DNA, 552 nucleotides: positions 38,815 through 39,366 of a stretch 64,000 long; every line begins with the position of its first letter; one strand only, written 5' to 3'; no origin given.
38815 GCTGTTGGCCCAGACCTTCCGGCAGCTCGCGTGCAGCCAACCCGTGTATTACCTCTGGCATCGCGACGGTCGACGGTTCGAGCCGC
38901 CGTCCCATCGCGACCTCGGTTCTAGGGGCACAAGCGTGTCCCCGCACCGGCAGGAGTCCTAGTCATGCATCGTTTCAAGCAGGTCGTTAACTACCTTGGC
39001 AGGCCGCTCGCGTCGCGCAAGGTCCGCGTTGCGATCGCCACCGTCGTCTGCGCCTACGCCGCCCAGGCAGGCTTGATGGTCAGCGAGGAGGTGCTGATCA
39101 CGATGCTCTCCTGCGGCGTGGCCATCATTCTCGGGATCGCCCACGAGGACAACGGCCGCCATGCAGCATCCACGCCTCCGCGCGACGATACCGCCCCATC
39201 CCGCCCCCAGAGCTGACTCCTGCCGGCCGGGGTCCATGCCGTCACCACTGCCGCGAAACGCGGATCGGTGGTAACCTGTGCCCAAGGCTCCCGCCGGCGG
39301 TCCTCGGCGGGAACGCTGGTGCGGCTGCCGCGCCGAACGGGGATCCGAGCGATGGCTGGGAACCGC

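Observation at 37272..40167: Tight three-gene module: ABC-GNAT, holin-like 2-TM protein, CPBP/Abi protease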

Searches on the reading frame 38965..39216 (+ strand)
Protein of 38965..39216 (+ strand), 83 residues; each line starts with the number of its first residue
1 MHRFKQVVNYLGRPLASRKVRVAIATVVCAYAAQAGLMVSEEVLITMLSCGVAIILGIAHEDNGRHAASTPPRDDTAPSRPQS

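Call 3: search_protein_families(library=pfam, proteins=[window:38965-39216:+], max_evalue=0.1)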
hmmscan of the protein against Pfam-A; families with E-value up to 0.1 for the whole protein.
window:38965-39216:+ (83 aa): 0 families

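Call 4: search_protein_families(library=padloc, proteins=[window:38965-39216:+], max_evalue=0.1)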
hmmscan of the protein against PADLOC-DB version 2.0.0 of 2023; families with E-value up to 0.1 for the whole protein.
window:38965-39216:+ (83 aa): 0 families

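Call 5: search_protein_families(library=ncbifam, proteins=[window:38965-39216:+], max_evalue=0.1)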
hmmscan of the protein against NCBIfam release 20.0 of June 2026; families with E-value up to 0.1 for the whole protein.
window:38965-39216:+ (83 aa): 0 families

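Call 25: find_related_loci(query=A2, collection=genome_contigs, flank=5000)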
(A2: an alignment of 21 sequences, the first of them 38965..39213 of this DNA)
Query A2 (83 aa) in genome_contigs; peptide patterns used: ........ (x = any residue, [..] = any of these).
185 stretches matched a pattern; 149 encode a relative of the query (tblastn E <= 1e-3); the best 80 are kept; 80 distinct loci.
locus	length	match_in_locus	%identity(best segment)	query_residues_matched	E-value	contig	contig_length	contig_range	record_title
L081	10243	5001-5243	67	1-81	1e-31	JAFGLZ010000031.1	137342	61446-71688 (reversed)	MAG: Phycisphaerae bacterium isolate Zod_Metabat.429 k87_1282805, whole genome shotgun sequence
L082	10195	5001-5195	74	1-65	2e-28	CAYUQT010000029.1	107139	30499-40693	MAG TPA_asm: uncultured Planctomycetales bacterium isolate binchicken_co66_175 genome assembly, contig: NODE_341_length_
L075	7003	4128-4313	68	3-64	3e-22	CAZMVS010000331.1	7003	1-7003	MAG TPA_asm: uncultured Planctomycetales bacterium isolate SRP067234_co1_13 genome assembly, contig: k99_426085, whole g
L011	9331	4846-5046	64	8-74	2e-22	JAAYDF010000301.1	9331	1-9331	MAG: Phycisphaerae bacterium isolate AS06rmzACSIP_537 553692_AS06, whole genome shotgun sequence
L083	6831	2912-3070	75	13-65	6e-22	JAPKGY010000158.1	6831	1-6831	MAG: Phycisphaerae bacterium isolate PDA_C_MAG.97 MAG.97_158, whole genome shotgun sequence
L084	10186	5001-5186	65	3-64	8e-22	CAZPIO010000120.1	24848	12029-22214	MAG TPA_asm: uncultured Planctomycetales bacterium isolate binchicken_co74_351 genome assembly, contig: NODE_3684_length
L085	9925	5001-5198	62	4-69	1e-21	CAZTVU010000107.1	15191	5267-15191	MAG TPA_asm: uncultured Planctomycetales bacterium isolate binchicken_co135_172 genome assembly, contig: NODE_5841_lengt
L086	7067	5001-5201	63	3-69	1e-21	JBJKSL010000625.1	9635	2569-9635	MAG: Phycisphaerae bacterium isolate Bin_81 S1Ck127_1626271_flag_1_multi_6.0000_len_9635, whole genome shotgun sequence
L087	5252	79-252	69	14-71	1e-21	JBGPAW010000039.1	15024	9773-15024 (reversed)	MAG: Phycisphaerae bacterium isolate OBJ_0618_130150_12 k141_3549778_length_15024_cov_9.7011, whole genome shotgun seque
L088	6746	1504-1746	67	1-81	1e-21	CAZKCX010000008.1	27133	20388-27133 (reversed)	MAG TPA_asm: uncultured Planctomycetales bacterium isolate SRP141376_co2_370 genome assembly, contig: NODE_3817_length_2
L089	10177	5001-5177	64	6-64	2e-21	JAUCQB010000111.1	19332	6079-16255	MAG: Phycisphaerae bacterium isolate Bin_018 k127_422210, whole genome shotgun sequence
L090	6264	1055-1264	61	5-72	2e-21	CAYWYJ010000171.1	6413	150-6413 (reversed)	MAG TPA_asm: uncultured Planctomycetales bacterium isolate SRP278314_co1_339 genome assembly, contig: NODE_15352_length_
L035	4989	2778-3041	50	1-79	1e-21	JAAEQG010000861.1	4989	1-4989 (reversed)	MAG: bacterium isolate Gpa_12 GpaG_CONTIG2701939, whole genome shotgun sequence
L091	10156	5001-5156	77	14-65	2e-21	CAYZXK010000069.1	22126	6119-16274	MAG TPA_asm: uncultured Planctomycetales bacterium isolate SRP231805_co4_172 genome assembly, contig: k141_310862, whole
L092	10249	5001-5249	54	5-82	6e-21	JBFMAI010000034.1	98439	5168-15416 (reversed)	MAG: Planctomycetota bacterium isolate MAG134 MAG134_34, whole genome shotgun sequence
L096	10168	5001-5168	72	14-71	1e-20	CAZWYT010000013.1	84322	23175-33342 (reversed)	MAG TPA_asm: uncultured Planctomycetales bacterium isolate binchicken_co119_111 genome assembly, contig: NODE_240_length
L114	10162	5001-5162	67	14-67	1e-19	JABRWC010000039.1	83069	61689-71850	MAG: Phycisphaerae bacterium isolate MAG-10 c_000000000074, whole genome shotgun sequence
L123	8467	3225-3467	49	7-82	2e-19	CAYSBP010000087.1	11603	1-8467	MAG TPA_asm: uncultured Planctomycetia bacterium isolate binchicken_co86_145 genome assembly, contig: NODE_1985_length_1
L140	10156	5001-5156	67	14-65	1e-18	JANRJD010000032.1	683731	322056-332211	MAG: Phycisphaerae bacterium isolate bins.342 k141_3006981, whole genome shotgun sequence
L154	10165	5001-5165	60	14-68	7e-18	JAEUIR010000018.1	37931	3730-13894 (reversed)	MAG: Phycisphaerales bacterium isolate new MAG-48 NODE_18_length_37931_cov_4.156707, whole genome shotgun sequence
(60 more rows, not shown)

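Call 29: search_protein_families(library=pfam, proteins=[L096:2-1138:+, L096:1171-1908:+, L096:1976-2905:+, L096:2950-3402:+, L096:3463-3783:+, L096:3783-4070:+, L096:4297-4887:+, L096:5206-5781:-, L096:6686-8215:+], max_evalue=0.01)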
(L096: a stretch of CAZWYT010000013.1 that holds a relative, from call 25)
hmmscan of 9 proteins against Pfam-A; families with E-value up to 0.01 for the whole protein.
L096:2-1138:+ (378 aa): 1 family
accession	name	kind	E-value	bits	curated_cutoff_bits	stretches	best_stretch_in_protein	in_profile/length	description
PF10123.14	Mu-like_Pro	-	2.3e-35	123.2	25.2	2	99-238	3-141/330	Mu-like prophage I protein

L096:1171-1908:+ (245 aa): 0 families

L096:1976-2905:+ (309 aa): 1 family
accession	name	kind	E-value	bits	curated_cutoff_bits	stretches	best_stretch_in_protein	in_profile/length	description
PF10124.15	Mu-like_gpT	-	8e-45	153.8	20.1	2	27-153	19-149/289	Mu-like prophage major head subunit gpT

L096:2950-3402:+ (150 aa): 2 families
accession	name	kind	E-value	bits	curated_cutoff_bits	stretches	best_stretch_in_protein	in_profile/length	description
PF07030.17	Phage_Mu_Gp36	-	1.4e-20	74.1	24.7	1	3-131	1-119/124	Bacteriophage Mu, Gp36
PF17940.6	TetR_C_31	-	0.00026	21.5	27.4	1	32-103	8-78/107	Tetracyclin repressor-like, C-terminal domain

L096:3463-3783:+ (106 aa): 0 families

L096:3783-4070:+ (95 aa): 0 families

L096:4297-4887:+ (196 aa): 0 families

L096:5206-5781:- (191 aa): 1 family
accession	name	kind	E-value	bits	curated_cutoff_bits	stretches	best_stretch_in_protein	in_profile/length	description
PF01871.22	AMMECR1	-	1.5e-51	174.6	25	1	23-187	3-167/168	AMMECR1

L096:6686-8215:+ (509 aa): 1 family
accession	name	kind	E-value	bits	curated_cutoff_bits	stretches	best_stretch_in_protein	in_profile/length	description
PF07396.17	Porin_O_P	-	3.5e-09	36.8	20.9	1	143-242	21-126/370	Phosphate-selective porin O and P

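Call 30: search_protein_families(library=phrogs, proteins=[L096:2-1138:+, L096:1171-1908:+, L096:1976-2905:+, L096:2950-3402:+, L096:3463-3783:+, L096:3783-4070:+, L096:4297-4887:+, window:38965-39216:+], max_evalue=0.01)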
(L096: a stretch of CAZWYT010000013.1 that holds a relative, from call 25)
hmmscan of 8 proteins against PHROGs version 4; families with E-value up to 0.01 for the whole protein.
L096:2-1138:+ (378 aa): 3 families
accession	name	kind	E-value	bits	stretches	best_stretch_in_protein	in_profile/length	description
phrog_328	-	head and packaging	1.6e-34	121.1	1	89-234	17-160/339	head maturation protease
phrog_13230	-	unknown function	9.3e-07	29.7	1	132-199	51-115/138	-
phrog_976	-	head and packaging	5.7e-06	26.9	1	113-207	47-132/415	head maturation protease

L096:1171-1908:+ (245 aa): 2 families
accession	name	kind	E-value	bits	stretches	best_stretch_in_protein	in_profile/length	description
phrog_1731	-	head and packaging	5.5e-19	69.5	1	1-129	2-131/135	virion structural protein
phrog_4209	-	tail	0.00094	19.3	1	95-225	166-277/406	tail fiber protein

L096:1976-2905:+ (309 aa): 1 family
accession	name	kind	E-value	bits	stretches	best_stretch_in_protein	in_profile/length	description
phrog_371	-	head and packaging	8.6e-53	180.6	1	27-306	27-231/303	major head protein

L096:2950-3402:+ (150 aa): 1 family
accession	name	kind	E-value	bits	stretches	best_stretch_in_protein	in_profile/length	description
phrog_195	-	connector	2.3e-20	74.1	1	1-149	163-302/386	head-tail adaptor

L096:3463-3783:+ (106 aa): 0 families

L096:3783-4070:+ (95 aa): 1 family
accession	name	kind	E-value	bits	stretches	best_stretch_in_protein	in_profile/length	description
phrog_32121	-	unknown function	0.0044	18.1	1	19-77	22-80/137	-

L096:4297-4887:+ (196 aa): 0 families

window:38965-39216:+ (83 aa): 0 families

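Call 33: search_protein_families(library=pfam, proteins=[L114:5162-5614:+, L114:5619-7988:+, L114:7972-8388:+, L114:8415-9257:+, L114:9259-10161:+, L123:4788-5351:+, L123:5348-6727:+, L123:6743-8467:+, L140:5140-8487:+, L154:5189-7093:+], max_evalue=0.001)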
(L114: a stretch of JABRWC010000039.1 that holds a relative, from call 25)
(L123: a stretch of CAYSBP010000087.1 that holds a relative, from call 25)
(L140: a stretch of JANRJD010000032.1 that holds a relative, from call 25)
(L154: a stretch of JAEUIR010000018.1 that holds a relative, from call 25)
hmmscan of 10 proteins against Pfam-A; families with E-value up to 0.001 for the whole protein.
L114:5162-5614:+ (150 aa): 0 families

L114:5619-7988:+ (789 aa): 1 family
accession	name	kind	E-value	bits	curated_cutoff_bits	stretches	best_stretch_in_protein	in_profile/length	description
PF10145.14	PhageMin_Tail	-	8.3e-50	169.9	33.2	1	92-289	2-200/201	Phage-related minor tail protein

L114:7972-8388:+ (138 aa): 0 families

L114:8415-9257:+ (280 aa): 0 families

L114:9259-10161:+ (301 aa): 0 families

L123:4788-5351:+ (187 aa): 0 families

L123:5348-6727:+ (459 aa): 2 families
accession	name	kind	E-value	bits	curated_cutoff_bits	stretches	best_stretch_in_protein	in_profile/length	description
PF17289.8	Terminase_6C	-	5.7e-12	46.3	22.6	1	293-445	2-153/155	Terminase RNaseH-like domain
PF03237.21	Terminase_6N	-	7.3e-07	29.5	22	1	107-266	70-213/215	Terminase large subunit, T4likevirus-type, N-terminal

L123:6743-8467:+ (575 aa): 1 family
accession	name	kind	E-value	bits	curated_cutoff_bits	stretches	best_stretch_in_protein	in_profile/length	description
PF04860.17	Phage_portal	-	1.2e-46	159.9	39.1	1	53-327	1-268/321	Phage portal protein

L140:5140-8487:+ (1115 aa): 3 families
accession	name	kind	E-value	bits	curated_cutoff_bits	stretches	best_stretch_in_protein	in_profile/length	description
PF00171.27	Aldedh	-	7.1e-133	444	23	1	630-1094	7-460/461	Aldehyde dehydrogenase family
PF01619.24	Pro_dh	-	2.6e-90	303.2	27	1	231-536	2-278/278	Proline dehydrogenase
PF18083.6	PutA_N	-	2.4e-21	76.3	25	1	78-187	1-111/113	Proline utilization A N-terminal domain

L154:5189-7093:+ (634 aa): 2 families
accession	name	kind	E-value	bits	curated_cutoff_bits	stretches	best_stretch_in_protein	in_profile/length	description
PF00854.27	PTR2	-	1.1e-62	212.6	27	1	208-578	4-381/392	POT family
PF07690.21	MFS_1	-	2.3e-18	66.7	33.4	1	169-566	27-343/347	Major Facilitator Superfamily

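Call 35: search_dna_similar(query=window:38965-39213:+, collection=phages, mode=protein, max_evalue=1, max_rows=15)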
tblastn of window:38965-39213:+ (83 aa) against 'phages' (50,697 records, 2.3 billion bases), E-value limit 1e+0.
No match.

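Call 40: find_related_loci(query=L096:1976-2902:+, collection=genome_contigs, flank=10000)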
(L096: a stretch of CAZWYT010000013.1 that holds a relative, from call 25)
Query L096:1976-2902:+ (309 aa) in genome_contigs; peptide patterns used: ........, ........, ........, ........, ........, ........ (x = any residue, [..] = any of these).
600 stretches matched a pattern (row limit reached: there are more); 577 encode a relative of the query (tblastn E <= 1e-3); the best 80 are kept; 80 distinct loci.
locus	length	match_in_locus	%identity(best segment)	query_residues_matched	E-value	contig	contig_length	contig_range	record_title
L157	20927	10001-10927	100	1-309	0e+0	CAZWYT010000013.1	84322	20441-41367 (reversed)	MAG TPA_asm: uncultured Planctomycetales bacterium isolate binchicken_co119_111 genome assembly, contig: NODE_240_length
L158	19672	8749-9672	87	1-308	0e+0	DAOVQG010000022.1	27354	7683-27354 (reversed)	MAG TPA_asm: Phycisphaerales bacterium isolate CSMAG_1569 CSMAG_1569_k141_2440308_length_27354_cov_32.9741, whole genome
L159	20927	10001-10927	86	1-309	0e+0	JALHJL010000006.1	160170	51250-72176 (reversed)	MAG: Phycisphaerales bacterium isolate 7-NCT_044 scaffold_49, whole genome shotgun sequence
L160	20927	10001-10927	86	1-309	0e+0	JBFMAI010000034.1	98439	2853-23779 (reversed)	MAG: Planctomycetota bacterium isolate MAG134 MAG134_34, whole genome shotgun sequence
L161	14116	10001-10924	81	1-308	0e+0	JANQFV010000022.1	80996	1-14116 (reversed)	MAG: Phycisphaerae bacterium isolate PL23b_bin.19 k99_2498887, whole genome shotgun sequence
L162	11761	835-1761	81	1-309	3e-180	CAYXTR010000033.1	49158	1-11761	MAG TPA_asm: uncultured Planctomycetales bacterium isolate SRP141376_co5_25 genome assembly, contig: NODE_1562_length_49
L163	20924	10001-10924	81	1-308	6e-180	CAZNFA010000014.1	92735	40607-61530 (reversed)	MAG TPA_asm: uncultured Planctomycetales bacterium isolate SRP068000_co1_607 genome assembly, contig: NODE_135_length_92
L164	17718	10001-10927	80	1-309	3e-178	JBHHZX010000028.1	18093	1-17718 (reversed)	MAG: Phycisphaerae bacterium isolate K_3_bin.53 NODE_895_length_18093_cov_6.270485, whole genome shotgun sequence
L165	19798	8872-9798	83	1-309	4e-178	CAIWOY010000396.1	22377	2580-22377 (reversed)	MAG: uncultured Phycisphaerales bacterium isolate AlinenSedimentsCore3_bin-0378 genome assembly, contig: bin-0378:396/46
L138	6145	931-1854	84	1-308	3e-179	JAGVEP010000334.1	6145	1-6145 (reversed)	MAG: Phycisphaerae bacterium isolate DeMMO2_9 c_000000111999, whole genome shotgun sequence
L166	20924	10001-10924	78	1-308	1e-172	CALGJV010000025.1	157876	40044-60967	MAG: uncultured Phycisphaerae bacterium isolate N1_Bin_MAXBIN__019_1 genome assembly, contig: c_000000023242, whole geno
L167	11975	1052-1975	83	1-308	1e-171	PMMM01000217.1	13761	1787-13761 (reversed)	MAG: Phycisphaerales bacterium isolate fen_1342 73.20100900_E1D.52_contig_21480, whole genome shotgun sequence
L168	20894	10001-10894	82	1-298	4e-170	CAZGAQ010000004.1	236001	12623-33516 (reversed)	MAG TPA_asm: uncultured Planctomycetales bacterium isolate binchicken_co117_435 genome assembly, contig: NODE_34_length_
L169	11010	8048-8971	76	1-308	2e-169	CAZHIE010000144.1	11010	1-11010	MAG TPA_asm: uncultured Planctomycetales bacterium isolate SRP292972_co2_224 genome assembly, contig: NODE_5663_length_1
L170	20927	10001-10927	77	1-309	1e-167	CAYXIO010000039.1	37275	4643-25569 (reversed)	MAG TPA_asm: uncultured Planctomycetales bacterium isolate binchicken_co16_149 genome assembly, contig: NODE_1847_length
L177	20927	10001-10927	71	1-309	3e-157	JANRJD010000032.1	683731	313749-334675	MAG: Phycisphaerae bacterium isolate bins.342 k141_3006981, whole genome shotgun sequence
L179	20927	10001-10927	81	1-309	4e-180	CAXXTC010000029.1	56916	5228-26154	MAG: Phycisphaerae bacterium isolate 5e6e2042-626d-414e-84c0-3edaace0f2b0 genome assembly, contig: contig_29, whole geno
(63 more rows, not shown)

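Call 43: search_protein_families(library=pfam, proteins=[L157:6082-7548:+, L157:7554-8033:-, L177:5861-7213:+, L177:7210-7815:+, L179:6145-7431:+, L179:7428-7928:+, L160:5846-7339:+, L160:3522-5582:+, L163:3862-5802:+, L166:2829-5918:+], max_evalue=0.001)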
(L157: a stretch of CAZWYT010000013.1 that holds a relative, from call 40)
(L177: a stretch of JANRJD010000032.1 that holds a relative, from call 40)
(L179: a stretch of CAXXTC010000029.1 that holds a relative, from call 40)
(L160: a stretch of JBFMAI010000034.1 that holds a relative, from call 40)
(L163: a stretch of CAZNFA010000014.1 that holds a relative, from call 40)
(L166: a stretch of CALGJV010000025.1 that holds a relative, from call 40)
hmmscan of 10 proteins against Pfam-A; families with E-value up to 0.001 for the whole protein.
L157:6082-7548:+ (488 aa): 1 family
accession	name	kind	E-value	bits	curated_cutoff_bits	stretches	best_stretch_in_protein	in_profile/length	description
PF06074.18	Portal_Mu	-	3.9e-74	250.4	23.9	1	127-472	2-336/336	Portal protein of Mu bacteriophage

L157:7554-8033:- (159 aa): 0 families

L177:5861-7213:+ (450 aa): 1 family
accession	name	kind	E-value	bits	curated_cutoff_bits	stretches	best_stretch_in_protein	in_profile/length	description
PF06074.18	Portal_Mu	-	8.1e-70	236.2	23.9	1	88-434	1-336/336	Portal protein of Mu bacteriophage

L177:7210-7815:+ (201 aa): 3 families
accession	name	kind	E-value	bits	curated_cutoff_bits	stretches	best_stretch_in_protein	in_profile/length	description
PF13508.13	Acetyltransf_7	-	1e-09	39.1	27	1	78-149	3-83/84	Acetyltransferase (GNAT) domain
PF13673.13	Acetyltransf_10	-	8.7e-07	29.4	23.6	1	75-162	28-121/128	Acetyltransferase (GNAT) domain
PF00583.31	Acetyltransf_1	-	0.00024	21.8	20.7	1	66-122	23-83/116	Acetyltransferase (GNAT) family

L179:6145-7431:+ (428 aa): 1 family
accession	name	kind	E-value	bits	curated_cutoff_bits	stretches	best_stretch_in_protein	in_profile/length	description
PF06074.18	Portal_Mu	-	4.8e-78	263.3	23.9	1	72-412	2-336/336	Portal protein of Mu bacteriophage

L179:7428-7928:+ (166 aa): 3 families
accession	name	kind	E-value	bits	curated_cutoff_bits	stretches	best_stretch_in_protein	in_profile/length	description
PF13508.13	Acetyltransf_7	-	7.7e-11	42.7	27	1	61-133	2-83/84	Acetyltransferase (GNAT) domain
PF13673.13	Acetyltransf_10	-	1.6e-10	41.5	23.6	1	47-148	16-123/128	Acetyltransferase (GNAT) domain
PF00583.31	Acetyltransf_1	-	4.2e-06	27.5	20.7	1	48-107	23-84/116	Acetyltransferase (GNAT) family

L160:5846-7339:+ (497 aa): 1 family
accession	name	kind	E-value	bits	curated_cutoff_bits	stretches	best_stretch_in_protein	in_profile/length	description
PF06074.18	Portal_Mu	-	1e-76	258.9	23.9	1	144-481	1-336/336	Portal protein of Mu bacteriophage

L160:3522-5582:+ (686 aa): 2 families
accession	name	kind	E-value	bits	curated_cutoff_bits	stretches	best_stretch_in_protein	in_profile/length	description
PF02310.24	B12-binding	-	3e-12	46.9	32.1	1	172-268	14-120/121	B12 binding domain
PF04055.27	Radical_SAM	-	1.1e-11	45.6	29.5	1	319-481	1-165/166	Radical SAM superfamily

L163:3862-5802:+ (646 aa): 15 families
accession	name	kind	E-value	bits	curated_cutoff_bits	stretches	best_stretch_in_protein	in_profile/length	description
PF13424.12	TPR_12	-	1.3e-47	160.3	30.1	4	383-451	6-76/77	Tetratricopeptide repeat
PF00515.34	TPR_1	-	2.3e-40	135.2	27.8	4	340-372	1-33/34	Tetratricopeptide repeat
PF13374.12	TPR_10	-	1.1e-36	124.2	27.5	5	339-373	1-35/42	Tetratricopeptide repeat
PF13181.12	TPR_8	-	3.9e-28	95.6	25.7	1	423-451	4-32/34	Tetratricopeptide repeat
PF13176.12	TPR_7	-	3.6e-26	89.4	27.9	4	383-415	2-34/36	Tetratricopeptide repeat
PF24885.1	TPR_NPHP3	-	7.3e-22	78.4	100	2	415-533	94-216/239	Nephrocystin-3 TPR domain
PF17874.7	TPR_MalT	-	1.3e-21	77.6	45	2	423-607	43-228/336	MalT-like TPR region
PF07719.23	TPR_2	-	8.6e-21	72.7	27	1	423-451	4-32/34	Tetratricopeptide repeat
PF13271.11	DUF4062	-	4.9e-11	43.1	24.7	1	48-141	1-82/82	Domain of unknown function (DUF4062)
PF07721.20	TPR_4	-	1.3e-10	41.3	27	0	424-444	5-25/26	Tetratricopeptide repeat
PF13428.12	TPR_14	-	4.2e-09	36.6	23.5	0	426-450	7-31/44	Tetratricopeptide repeat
PF13431.12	TPR_17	-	3.8e-07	30.3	24.4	0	503-520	16-33/34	Tetratricopeptide repeat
PF14559.12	TPR_19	-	4.7e-06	27.3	25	0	279-328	3-53/68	Tetratricopeptide repeat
PF12682.12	Flavodoxin_4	-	8.3e-06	25.8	24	0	239-309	14-83/155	Flavodoxin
PF13414.12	TPR_11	-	0.00011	22.3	26.8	0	427-451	1-25/42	TPR repeat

L166:2829-5918:+ (1029 aa): 5 families
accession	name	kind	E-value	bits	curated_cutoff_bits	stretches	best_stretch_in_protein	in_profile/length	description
PF13607.11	Succ_CoA_lig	-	1.5e-33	115.9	27.4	1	691-826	2-136/138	Succinyl-CoA ligase like flavodoxin domain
PF01558.24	POR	-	1.9e-32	113.2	27.4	1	29-204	1-172/173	Pyruvate ferredoxin/flavodoxin oxidoreductase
PF13549.11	ATP-grasp_5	-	7.7e-24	84.7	27.6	1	271-509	2-218/221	ATP-grasp domain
PF13380.12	CoA_binding_2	-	7.6e-16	59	22.8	1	534-666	1-114/116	CoA binding domain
PF02629.25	CoA_binding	-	0.00037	21.6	22.3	0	534-620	4-92/97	CoA binding domain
